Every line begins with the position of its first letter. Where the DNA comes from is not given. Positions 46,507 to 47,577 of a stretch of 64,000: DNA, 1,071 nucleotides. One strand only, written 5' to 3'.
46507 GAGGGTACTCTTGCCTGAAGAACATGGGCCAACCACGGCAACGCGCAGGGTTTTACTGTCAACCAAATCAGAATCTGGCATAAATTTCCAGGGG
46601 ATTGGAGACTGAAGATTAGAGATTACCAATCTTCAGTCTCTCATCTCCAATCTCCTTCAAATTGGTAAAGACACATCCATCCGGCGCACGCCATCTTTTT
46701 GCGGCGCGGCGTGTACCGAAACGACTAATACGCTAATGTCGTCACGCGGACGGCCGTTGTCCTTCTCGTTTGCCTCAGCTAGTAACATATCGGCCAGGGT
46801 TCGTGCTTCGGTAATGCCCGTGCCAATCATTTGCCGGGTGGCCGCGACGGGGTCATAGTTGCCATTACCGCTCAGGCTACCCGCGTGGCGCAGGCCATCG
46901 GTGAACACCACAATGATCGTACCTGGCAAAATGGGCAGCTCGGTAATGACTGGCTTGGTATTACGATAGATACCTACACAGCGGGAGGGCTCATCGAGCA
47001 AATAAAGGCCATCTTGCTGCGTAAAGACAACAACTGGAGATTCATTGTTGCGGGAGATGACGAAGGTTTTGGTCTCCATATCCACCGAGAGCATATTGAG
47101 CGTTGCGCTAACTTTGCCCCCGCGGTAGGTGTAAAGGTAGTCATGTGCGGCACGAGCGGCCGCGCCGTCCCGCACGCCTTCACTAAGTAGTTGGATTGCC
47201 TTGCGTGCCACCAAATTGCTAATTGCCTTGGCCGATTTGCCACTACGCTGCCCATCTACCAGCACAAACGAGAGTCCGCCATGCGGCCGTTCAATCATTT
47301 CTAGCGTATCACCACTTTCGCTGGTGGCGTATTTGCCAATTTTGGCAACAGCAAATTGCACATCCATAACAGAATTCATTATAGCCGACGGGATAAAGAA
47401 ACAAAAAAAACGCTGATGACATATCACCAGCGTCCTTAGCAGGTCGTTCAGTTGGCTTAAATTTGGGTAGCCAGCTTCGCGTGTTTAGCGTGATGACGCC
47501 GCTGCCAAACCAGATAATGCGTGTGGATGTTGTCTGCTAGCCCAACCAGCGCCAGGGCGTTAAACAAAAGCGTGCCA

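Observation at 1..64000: Hyper-abundant octamer palindrome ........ saturates genes and spacers (a HIP1-like element with a different sequence)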

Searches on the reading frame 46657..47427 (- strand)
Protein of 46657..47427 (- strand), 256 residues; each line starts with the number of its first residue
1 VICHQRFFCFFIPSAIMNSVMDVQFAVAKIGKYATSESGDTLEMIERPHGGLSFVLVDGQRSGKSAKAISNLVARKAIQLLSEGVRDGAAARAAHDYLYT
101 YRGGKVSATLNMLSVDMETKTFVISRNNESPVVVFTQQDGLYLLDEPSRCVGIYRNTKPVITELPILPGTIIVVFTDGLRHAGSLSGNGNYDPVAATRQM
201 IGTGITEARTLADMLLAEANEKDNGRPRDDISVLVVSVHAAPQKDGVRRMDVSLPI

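Call 63: search_protein_families(library=pfam, proteins=[window:46657-47427:-], max_evalue=0.00001)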
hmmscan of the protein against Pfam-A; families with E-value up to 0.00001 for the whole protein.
window:46657-47427:- (256 aa): 1 family
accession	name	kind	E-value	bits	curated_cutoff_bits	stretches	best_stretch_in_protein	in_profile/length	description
PF07228.17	SpoIIE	-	2.2e-18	67.4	25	1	49-238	2-191/192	Stage II sporulation protein E (SpoIIE)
